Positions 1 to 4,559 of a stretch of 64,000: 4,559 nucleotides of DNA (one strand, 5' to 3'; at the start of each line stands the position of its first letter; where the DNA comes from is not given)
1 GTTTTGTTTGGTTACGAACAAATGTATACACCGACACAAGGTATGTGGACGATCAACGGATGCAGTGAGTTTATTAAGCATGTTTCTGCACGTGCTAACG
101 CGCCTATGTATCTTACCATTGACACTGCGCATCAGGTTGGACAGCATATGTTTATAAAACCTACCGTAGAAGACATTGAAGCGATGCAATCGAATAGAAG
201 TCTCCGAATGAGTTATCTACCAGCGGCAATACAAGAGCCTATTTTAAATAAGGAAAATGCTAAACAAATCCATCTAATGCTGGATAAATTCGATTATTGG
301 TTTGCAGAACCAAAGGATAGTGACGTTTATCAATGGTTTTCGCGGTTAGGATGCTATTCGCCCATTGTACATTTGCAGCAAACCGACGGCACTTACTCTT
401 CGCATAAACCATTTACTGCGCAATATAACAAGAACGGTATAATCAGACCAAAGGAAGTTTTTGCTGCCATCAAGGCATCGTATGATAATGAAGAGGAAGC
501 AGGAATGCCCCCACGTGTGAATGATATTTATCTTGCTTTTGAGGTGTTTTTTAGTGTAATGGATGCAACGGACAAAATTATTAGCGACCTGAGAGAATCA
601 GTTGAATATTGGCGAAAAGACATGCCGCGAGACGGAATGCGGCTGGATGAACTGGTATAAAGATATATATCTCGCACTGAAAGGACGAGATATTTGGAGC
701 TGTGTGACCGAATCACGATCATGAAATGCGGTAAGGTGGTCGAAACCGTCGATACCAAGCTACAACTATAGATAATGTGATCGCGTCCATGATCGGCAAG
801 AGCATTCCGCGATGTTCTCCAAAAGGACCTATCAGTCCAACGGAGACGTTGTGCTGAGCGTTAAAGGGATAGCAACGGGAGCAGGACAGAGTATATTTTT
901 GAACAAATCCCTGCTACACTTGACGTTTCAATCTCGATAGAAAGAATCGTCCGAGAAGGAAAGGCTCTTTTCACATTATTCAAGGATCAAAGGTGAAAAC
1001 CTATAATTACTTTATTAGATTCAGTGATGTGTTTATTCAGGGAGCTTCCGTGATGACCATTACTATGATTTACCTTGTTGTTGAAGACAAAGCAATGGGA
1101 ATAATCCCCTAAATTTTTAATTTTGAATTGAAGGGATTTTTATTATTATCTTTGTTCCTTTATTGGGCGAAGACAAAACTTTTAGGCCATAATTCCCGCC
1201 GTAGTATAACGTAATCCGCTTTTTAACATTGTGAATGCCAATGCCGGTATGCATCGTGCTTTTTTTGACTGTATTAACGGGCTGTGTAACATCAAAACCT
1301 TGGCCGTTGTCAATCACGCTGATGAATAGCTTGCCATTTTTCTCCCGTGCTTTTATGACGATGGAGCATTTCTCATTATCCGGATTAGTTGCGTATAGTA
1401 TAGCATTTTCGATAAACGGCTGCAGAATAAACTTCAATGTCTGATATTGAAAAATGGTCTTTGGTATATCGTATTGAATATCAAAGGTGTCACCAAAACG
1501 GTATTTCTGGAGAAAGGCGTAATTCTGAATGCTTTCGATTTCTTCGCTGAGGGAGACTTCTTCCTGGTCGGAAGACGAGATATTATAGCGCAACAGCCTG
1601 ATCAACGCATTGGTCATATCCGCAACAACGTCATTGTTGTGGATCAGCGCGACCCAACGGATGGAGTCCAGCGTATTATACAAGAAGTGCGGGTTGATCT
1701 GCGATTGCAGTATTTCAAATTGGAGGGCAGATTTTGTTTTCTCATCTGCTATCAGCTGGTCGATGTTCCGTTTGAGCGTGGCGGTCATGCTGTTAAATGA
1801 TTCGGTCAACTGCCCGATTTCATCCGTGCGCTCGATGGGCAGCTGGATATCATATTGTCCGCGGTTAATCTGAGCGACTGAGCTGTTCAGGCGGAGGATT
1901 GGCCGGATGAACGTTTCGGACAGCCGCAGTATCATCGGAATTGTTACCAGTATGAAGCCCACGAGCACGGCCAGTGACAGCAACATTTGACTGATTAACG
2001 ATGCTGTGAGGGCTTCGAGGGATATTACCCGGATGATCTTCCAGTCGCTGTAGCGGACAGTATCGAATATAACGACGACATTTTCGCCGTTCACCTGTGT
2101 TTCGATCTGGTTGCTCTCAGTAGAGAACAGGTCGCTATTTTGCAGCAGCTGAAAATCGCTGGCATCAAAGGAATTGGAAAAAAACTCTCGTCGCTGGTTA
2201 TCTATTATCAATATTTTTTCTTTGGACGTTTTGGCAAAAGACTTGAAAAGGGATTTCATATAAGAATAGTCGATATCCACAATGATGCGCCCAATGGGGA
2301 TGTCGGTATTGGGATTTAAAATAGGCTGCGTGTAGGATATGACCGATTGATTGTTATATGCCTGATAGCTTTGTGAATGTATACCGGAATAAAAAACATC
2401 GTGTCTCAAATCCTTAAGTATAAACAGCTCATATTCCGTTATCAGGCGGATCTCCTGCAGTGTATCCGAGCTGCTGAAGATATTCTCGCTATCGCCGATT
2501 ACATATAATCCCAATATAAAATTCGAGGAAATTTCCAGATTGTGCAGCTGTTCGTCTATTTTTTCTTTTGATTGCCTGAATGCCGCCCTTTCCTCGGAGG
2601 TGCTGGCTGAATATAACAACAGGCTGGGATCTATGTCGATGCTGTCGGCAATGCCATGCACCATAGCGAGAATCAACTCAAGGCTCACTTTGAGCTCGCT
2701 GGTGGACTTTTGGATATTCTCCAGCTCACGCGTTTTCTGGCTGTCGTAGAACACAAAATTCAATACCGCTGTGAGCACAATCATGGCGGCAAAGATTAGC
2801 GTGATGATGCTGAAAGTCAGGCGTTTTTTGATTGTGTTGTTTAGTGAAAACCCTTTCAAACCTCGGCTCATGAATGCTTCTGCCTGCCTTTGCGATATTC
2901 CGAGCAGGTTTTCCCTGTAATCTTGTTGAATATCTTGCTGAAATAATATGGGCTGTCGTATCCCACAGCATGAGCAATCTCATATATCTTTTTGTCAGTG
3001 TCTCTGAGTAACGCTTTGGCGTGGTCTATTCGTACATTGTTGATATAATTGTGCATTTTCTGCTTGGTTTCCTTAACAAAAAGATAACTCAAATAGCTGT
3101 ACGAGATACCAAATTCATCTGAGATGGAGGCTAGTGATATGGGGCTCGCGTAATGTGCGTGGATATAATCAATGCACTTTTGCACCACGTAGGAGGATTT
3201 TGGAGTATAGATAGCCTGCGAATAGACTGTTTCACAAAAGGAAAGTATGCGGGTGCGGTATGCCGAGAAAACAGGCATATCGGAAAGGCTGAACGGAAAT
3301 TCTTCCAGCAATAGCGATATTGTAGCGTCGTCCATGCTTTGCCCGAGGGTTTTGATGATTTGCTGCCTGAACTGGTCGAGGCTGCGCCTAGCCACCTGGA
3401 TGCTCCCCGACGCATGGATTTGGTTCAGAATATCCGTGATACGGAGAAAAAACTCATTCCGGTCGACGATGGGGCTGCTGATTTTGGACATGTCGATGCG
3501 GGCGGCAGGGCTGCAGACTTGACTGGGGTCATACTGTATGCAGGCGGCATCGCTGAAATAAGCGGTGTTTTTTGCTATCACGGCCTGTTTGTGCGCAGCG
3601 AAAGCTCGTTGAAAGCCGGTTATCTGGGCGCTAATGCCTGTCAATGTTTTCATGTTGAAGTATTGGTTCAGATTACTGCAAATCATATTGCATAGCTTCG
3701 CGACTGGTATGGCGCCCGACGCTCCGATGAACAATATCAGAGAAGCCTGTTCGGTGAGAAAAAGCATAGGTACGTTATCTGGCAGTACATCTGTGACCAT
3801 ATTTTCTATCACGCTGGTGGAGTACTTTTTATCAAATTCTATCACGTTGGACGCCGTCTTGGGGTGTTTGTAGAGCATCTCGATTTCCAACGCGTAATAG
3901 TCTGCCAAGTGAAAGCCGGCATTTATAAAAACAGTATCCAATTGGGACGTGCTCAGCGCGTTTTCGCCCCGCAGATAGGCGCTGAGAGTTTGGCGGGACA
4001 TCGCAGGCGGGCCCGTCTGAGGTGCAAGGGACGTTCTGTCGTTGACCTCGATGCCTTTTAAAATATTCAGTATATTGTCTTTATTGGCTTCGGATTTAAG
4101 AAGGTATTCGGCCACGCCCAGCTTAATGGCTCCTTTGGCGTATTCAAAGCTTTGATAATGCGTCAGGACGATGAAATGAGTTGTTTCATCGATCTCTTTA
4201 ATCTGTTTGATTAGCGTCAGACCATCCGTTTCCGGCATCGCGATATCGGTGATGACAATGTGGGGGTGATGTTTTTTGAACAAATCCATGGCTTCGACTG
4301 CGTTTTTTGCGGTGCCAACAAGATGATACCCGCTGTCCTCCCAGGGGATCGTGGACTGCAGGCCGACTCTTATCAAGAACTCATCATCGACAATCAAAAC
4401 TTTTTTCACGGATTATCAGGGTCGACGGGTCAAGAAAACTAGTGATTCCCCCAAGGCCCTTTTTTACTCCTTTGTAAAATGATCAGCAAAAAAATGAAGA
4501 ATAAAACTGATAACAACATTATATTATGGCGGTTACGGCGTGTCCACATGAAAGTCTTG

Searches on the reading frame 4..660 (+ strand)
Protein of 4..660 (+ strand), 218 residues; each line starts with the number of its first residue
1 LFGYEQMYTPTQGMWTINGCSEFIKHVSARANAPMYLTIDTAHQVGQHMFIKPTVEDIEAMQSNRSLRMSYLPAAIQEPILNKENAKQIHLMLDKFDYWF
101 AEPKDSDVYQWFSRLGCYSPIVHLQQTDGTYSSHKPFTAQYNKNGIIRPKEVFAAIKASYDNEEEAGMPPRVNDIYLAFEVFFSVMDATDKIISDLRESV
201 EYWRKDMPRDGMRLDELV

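Call 74: search_protein_families(library=pfam, proteins=[window:4-660:+], max_evalue=0.0001)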
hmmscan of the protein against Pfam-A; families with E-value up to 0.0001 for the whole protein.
window:4-660:+ (218 aa): 0 families

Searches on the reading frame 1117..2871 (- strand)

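Call 74: search_protein_families(library=pfam, proteins=[window:1117-2871:-], max_evalue=0.0001)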
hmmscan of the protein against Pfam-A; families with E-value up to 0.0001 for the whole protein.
window:1117-2871:- (584 aa): 5 families
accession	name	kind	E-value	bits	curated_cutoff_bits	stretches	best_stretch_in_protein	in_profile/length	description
PF06580.19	His_kinase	-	5.2e-27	94.4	25.2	1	384-463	2-81/81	Histidine kinase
PF00672.30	HAMP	-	1.4e-11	44.9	25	1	320-367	5-52/53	HAMP domain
PF02518.31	HATPase_c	-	1.7e-10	41.8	26.4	1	478-580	5-108/111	Histidine kinase-, DNA gyrase B-, and HSP90-like ATPase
PF02743.24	dCache_1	-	2.2e-08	34.4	45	1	74-280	32-238/240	Cache domain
PF14501.12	HATPase_c_5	-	4.1e-06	27.1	22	1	479-562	6-87/102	GHKL domain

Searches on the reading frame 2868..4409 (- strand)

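Call 74: search_protein_families(library=pfam, proteins=[window:2868-4409:-], max_evalue=0.0001)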
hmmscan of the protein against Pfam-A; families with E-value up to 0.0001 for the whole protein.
window:2868-4409:- (513 aa): 3 families
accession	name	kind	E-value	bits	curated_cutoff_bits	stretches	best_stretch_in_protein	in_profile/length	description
PF00072.30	Response_reg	-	3.2e-23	82.4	30.2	1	4-114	1-107/111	Response regulator receiver domain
PF12833.13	HTH_18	-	2.5e-20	73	33.6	1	430-507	2-79/80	Helix-turn-helix domain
PF00165.29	HTH_AraC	-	4.4e-19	68.6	26.6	2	468-507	1-42/42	Bacterial regulatory helix-turn-helix proteins, AraC family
